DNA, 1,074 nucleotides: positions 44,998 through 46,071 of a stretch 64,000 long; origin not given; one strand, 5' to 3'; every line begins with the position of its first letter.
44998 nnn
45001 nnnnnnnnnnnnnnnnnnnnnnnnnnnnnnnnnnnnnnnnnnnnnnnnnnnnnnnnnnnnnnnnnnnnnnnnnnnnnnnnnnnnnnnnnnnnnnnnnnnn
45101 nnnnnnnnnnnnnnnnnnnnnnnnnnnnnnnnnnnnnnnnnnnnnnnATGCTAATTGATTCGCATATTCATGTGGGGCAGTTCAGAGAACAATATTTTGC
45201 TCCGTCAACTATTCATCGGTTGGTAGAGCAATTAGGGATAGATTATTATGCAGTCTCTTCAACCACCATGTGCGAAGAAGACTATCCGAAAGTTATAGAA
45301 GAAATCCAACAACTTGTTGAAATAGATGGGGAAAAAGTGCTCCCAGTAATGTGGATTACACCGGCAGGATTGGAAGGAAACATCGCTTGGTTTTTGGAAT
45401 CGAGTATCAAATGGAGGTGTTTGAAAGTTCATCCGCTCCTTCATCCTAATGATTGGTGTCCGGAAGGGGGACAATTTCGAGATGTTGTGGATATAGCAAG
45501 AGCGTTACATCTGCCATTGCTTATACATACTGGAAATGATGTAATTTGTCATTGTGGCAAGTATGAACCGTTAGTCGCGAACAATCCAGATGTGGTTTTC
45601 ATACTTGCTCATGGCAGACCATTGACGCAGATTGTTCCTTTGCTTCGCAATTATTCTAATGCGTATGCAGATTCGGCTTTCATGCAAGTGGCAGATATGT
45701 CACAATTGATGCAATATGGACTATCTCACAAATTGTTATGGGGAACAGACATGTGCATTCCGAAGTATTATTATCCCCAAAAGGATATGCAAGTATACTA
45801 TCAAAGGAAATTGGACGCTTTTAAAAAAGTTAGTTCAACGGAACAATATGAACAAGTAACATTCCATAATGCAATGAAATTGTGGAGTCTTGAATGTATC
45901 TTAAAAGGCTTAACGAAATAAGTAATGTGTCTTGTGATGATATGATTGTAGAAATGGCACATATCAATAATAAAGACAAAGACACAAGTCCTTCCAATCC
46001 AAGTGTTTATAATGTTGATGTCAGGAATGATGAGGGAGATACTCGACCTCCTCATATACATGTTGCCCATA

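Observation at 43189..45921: Candidate RiPP cluster: unannotated 39-aa Cys peptide + RRE-radical SAM/SPASM enzyme + small TM protein + amidohydrolase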

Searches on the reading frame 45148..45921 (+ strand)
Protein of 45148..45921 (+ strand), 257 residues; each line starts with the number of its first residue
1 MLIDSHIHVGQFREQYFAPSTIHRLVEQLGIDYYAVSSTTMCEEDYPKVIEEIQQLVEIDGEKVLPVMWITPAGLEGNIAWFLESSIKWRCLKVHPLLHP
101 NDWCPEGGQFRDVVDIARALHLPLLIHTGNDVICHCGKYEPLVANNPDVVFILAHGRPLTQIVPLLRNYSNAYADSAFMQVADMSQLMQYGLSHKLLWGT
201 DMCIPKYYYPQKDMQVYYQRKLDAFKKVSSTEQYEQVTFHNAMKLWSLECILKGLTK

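Call 3: search_protein_families(library=pfam, proteins=[window:45148-45921:+], max_evalue=0.1)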
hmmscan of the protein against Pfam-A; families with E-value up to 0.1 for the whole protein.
window:45148-45921:+ (257 aa): 2 families
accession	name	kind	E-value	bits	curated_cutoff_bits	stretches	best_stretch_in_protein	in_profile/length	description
PF04909.20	Amidohydro_2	-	8.1e-06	26.2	26.4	1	95-247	113-288/289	Amidohydrolase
PF01026.27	TatD_DNase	-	0.01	15.7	27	1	3-246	1-252/253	TatD related DNase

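Call 4: search_protein_families(library=ncbifam, proteins=[window:45148-45921:+], max_evalue=0.1)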
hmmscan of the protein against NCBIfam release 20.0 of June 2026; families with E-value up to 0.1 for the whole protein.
window:45148-45921:+ (257 aa): 0 families

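Call 9: search_protein_families(library=padloc, proteins=[window:45148-45921:+], max_evalue=0.1)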
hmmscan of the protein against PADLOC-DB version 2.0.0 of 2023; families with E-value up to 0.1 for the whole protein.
window:45148-45921:+ (257 aa): 0 families

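Call 38: find_homologous_proteins(query=window:45148-45921:+, max_evalue=0.00001)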
Query window:45148-45921:+ (257 aa): 349 proteins with E <= 0.00001 among 730 candidates; the best 120 are listed.
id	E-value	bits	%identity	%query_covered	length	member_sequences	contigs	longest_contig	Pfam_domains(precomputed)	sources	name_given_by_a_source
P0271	3.4e-177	605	100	100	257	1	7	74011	PF04909.21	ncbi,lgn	-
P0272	4.5e-123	427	72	96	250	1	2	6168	PF04909.21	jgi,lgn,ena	jgi:hypothetical protein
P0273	9.7e-123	426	70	97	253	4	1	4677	PF04909.21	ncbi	-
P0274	3.4e-122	425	73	96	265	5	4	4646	PF04909.21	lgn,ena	-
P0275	2.6e-121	422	68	97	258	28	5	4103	PF04909.21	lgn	-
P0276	3.6e-121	421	68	97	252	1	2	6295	PF04909.21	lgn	-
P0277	7.5e-120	417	69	97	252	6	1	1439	PF04909.21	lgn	-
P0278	8.0e-120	417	69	97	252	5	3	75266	PF04909.21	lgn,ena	-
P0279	2.0e-118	412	70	96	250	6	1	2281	PF04909.21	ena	-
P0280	2.1e-118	412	67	96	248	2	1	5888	PF04909.21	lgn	-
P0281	2.8e-118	412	67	97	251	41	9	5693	PF04909.21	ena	-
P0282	1.9e-116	406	69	96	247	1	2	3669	PF04909.21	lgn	-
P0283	1.5e-115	403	66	98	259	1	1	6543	PF04909.21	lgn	-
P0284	3.4e-113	395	63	98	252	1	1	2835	PF01026.28,PF04909.21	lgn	-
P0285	1.4e-112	393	66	97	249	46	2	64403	PF04909.21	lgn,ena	-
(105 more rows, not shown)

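Call 39: find_encoding_contigs(protein=P0271, flank=6000, max_places=7)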
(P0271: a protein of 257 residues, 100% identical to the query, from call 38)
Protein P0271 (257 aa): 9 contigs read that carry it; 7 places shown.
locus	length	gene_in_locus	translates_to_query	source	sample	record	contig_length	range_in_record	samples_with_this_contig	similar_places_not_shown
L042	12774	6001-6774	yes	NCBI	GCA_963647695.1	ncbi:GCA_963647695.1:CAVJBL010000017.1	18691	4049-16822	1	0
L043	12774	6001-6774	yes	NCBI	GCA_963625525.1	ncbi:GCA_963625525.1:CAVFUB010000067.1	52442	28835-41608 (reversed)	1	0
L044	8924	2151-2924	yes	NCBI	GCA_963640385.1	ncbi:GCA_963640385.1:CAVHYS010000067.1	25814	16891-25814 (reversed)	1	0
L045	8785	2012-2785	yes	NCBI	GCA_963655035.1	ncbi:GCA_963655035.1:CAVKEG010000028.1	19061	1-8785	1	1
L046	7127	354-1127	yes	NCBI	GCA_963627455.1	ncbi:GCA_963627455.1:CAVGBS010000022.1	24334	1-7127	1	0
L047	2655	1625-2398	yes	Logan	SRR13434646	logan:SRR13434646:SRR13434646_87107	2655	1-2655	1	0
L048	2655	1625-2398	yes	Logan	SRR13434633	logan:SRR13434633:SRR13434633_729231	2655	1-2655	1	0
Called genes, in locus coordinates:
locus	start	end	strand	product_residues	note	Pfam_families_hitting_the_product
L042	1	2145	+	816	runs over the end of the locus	-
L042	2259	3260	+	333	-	PF01479:S4, PF00849:PseudoU_synth_2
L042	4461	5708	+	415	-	PF04055:Radical_SAM, PF13353:Fer4_12 (faint), PF13186:SPASM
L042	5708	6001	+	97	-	-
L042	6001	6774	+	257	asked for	PF04909:Amidohydro_2 (weak)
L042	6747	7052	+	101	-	-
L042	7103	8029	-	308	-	PF00389:2-Hacid_dh, PF02826:2-Hacid_dh_C, PF13241:NAD_binding_7 (weak), PF03446:NAD_binding_2 (weak)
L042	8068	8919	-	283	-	PF11551:Omp28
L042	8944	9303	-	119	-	PF19494:DUF6029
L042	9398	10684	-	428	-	-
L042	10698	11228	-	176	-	PF00578:AhpC-TSA, PF08534:Redoxin, PF00085:Thioredoxin (faint), PF13098:Thioredoxin_2 (weak), PF13905:Thioredoxin_8 (weak)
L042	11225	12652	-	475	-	-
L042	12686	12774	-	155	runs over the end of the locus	PF01467:CTP_transf_like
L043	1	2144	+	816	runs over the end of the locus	-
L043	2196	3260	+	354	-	PF01479:S4, PF00849:PseudoU_synth_2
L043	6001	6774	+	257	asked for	PF04909:Amidohydro_2 (weak)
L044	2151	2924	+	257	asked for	PF04909:Amidohydro_2 (weak)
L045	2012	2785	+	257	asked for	PF04909:Amidohydro_2 (weak)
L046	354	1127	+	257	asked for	PF04909:Amidohydro_2 (weak)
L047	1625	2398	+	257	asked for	PF04909:Amidohydro_2 (weak)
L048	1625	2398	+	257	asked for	PF04909:Amidohydro_2 (weak)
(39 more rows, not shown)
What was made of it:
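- Tried and rejected: The amidohydrolase look-up (P0271) found the conspecific islands instead (call 39).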

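Call 54: predict_structure(alignment_id=A2)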
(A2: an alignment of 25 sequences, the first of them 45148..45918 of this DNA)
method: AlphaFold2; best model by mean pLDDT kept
length: 257 residues; sequences in the alignment: 25
mean_pLDDT: 93.4   pTM: 0.90
mean pLDDT of the five models: 93.4, 93.3, 92.0, 91.9, 91.6
residues with pLDDT >= 90: 217; 70-90: 32; 50-70: 5; < 50: 3
segments of 3 or more residues with pLDDT < 50: 255-257
pLDDT, mean of each block of 10 residues (from residue 1): 96 94 96 97 96 98 97 92 95 93 91 97 95 93 98 93 98 95 97 97 81 91 97 98 90 52
secondary structure, 60 per line:
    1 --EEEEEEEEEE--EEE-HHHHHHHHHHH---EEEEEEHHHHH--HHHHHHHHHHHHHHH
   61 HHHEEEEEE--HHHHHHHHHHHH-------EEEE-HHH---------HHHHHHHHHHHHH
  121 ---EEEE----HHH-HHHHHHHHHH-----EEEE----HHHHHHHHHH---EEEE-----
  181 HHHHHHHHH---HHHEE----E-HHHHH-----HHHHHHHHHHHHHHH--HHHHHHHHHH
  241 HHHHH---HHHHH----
elements in order: E3-12 E15-17 H19-29 E33-38 H39-43 H46-63 E64-69 H72-83 E91-94 H108-120 E124-127 H136-145 E151-154 H159-168 E172-175 H181-189 H204-208 H214-228 H231-245 H249-253
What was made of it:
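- On Amidohydrolase superfamily (metal-dependent TIM barrel): AF2 pLDDT 93.4 (call 54).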

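Call 58: fold_search(model_id=the predicted structure, library=pdb)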
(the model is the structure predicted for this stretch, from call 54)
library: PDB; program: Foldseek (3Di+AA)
matches with E <= 10: 1562; with E <= 0.001: 165
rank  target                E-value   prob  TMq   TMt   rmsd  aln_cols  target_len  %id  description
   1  6dxq_D                7.9e-10  1.00  0.72  0.57   6.2       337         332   16  Crystal structure of the LigJ Hydratase product complex with 4-carboxy-4-hydroxy-2-oxoadipate (released 2018-09-26)
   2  6dwv_A                8.4e-10  1.00  0.68  0.54   6.6       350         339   14  Crystal structure of the LigJ Hydratase in the Apo state (released 2018-10-03)
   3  3irs_A                1.8e-09  1.00  0.73  0.68   4.4       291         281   15  CRYSTAL STRUCTURE OF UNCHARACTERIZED TIM-BARREL PROTEIN BB4693 FROM Bordetella bronchiseptica (released 2009-09-01)
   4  6dxq_B                2.1e-09  1.00  0.70  0.55   6.2       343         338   14  Crystal structure of the LigJ Hydratase product complex with 4-carboxy-4-hydroxy-2-oxoadipate (released 2018-09-26)
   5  6dxq_C                2.2e-09  1.00  0.67  0.53   6.2       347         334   15  Crystal structure of the LigJ Hydratase product complex with 4-carboxy-4-hydroxy-2-oxoadipate (released 2018-09-26)
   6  6dxs_A                4.4e-09  1.00  0.69  0.54   6.3       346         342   13  Crystal structure of the LigJ hydratase E284Q mutant substrate complex with (3Z)-2-keto-4-carboxy-3-hexenedioate (released 2018-09-26)
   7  3cjp_A                4.7e-09  1.00  0.70  0.69   4.2       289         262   19  Crystal structure of an uncharacterized amidohydrolase CAC3332 from Clostridium acetobutylicum (released 2008-03-25)
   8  4i6k                  6.0e-09  1.00  0.68  0.66   4.3       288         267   11  Crystal structure of probable 2-PYRONE-4,6-DICARBOXYLIC ACID HYDROLASE ABAYE1769 (TARGET EFI-505029) from Acinetobacter  (released 2012-12-12)
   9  6dxq_A                1.1e-08  1.00  0.66  0.52   6.8       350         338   16  Crystal structure of the LigJ Hydratase product complex with 4-carboxy-4-hydroxy-2-oxoadipate (released 2018-09-26)
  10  2gwg_A                1.3e-08  1.00  0.71  0.57   5.9       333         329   12  Crystal Structure of 4-Oxalomesaconate Hydratase, LigJ, from Rhodopseudomonas palustris, Northeast Structural Genomics (released 2006-05-23)
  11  6e6i_F                1.3e-08  1.00  0.69  0.56   5.6       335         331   14  Crystal structure of 4-methyl HOPDA bound to LigY from Sphingobium sp. strain SYK-6 (released 2019-01-30)
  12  4d8l                  2.1e-08  1.00  0.63  0.56   5.7       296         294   17  Crystal structure of the 2-pyrone-4,6-dicarboxylic acid hydrolase from sphingomonas paucimobilis (released 2012-01-25)
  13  2gwg_B                3.0e-08  1.00  0.69  0.56   5.6       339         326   12  Crystal Structure of 4-Oxalomesaconate Hydratase, LigJ, from Rhodopseudomonas palustris, Northeast Structural Genomics (released 2006-05-23)
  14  7pwy_C                7.0e-08  1.00  0.72  0.62   4.3       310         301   13  Structure of human dimeric ACMSD in complex with the inhibitor TES-1025 (released 2022-04-20)
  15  5vn5_A                8.5e-08  1.00  0.65  0.52   6.0       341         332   13  Crystal structure of LigY from Sphingobium sp. strain SYK-6 (released 2017-09-27)
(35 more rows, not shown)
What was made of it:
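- On Amidohydrolase superfamily (metal-dependent TIM barrel): Foldseek probability 1.00 to LigJ, 3irs, 3cjp, LigI, ACMSD and TatD (call 58).
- Closest known: Bottromycin follower-peptide amidohydrolase BotAH/PurAH. Different: The nearest folds here are LigJ, LigI, ACMSD and TatD (call 58).
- Checked: It models confidently as an amidohydrolase TIM barrel (pLDDT 93.4, calls 54, 58).
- The amidohydrolase resembles small-molecule enzymes (call 58).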

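Call 59: search_solved_structures(query=A2, max_evalue=1, show_alignments=4)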
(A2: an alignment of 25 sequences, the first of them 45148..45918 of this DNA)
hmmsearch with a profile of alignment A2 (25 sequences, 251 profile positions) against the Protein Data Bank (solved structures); distinct sequences matched with E-value up to 1: 3.
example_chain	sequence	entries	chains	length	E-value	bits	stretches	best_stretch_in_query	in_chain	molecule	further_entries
3cjp_A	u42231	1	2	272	0.00014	24.6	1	121-203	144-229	Predicted amidohydrolase, dihydroorotase family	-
2gzx_A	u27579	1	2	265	0.004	19.8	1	1-249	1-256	putative TatD related DNase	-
6l25_A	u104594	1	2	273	0.0056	19.3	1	1-249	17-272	Deoxyribonuclease YcfH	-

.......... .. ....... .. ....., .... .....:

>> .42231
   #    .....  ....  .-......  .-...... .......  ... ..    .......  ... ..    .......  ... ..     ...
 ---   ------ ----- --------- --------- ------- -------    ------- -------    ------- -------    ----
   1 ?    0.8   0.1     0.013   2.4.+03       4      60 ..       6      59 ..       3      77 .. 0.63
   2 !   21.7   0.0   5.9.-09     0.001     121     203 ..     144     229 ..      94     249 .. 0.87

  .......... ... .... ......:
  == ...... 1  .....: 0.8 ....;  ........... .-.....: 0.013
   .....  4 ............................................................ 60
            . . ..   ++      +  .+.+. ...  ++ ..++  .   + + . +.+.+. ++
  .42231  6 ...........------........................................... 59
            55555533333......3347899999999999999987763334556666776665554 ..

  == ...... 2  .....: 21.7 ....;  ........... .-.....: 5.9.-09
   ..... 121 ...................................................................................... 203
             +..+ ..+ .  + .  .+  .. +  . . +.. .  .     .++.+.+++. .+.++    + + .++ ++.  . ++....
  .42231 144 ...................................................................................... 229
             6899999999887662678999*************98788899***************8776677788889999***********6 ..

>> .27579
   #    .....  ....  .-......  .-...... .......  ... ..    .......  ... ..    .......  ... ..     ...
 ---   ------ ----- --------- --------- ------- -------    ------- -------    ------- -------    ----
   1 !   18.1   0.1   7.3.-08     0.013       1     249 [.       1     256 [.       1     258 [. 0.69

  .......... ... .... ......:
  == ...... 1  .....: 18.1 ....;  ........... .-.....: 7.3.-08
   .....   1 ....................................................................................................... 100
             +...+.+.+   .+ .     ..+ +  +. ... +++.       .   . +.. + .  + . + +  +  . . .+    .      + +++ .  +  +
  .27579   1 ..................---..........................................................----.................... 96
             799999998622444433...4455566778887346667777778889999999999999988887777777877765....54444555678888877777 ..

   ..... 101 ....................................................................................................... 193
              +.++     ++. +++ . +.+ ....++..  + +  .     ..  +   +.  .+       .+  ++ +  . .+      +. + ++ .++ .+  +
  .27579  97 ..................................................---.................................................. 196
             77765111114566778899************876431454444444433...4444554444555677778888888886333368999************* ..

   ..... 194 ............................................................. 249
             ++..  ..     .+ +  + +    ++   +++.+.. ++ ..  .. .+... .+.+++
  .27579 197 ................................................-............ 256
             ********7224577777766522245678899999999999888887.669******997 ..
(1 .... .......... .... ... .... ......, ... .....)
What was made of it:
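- On Amidohydrolase superfamily (metal-dependent TIM barrel): Assigning these residues to particular strands is my inference from the DSSP string and the TatD alignment (calls 54, 59).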
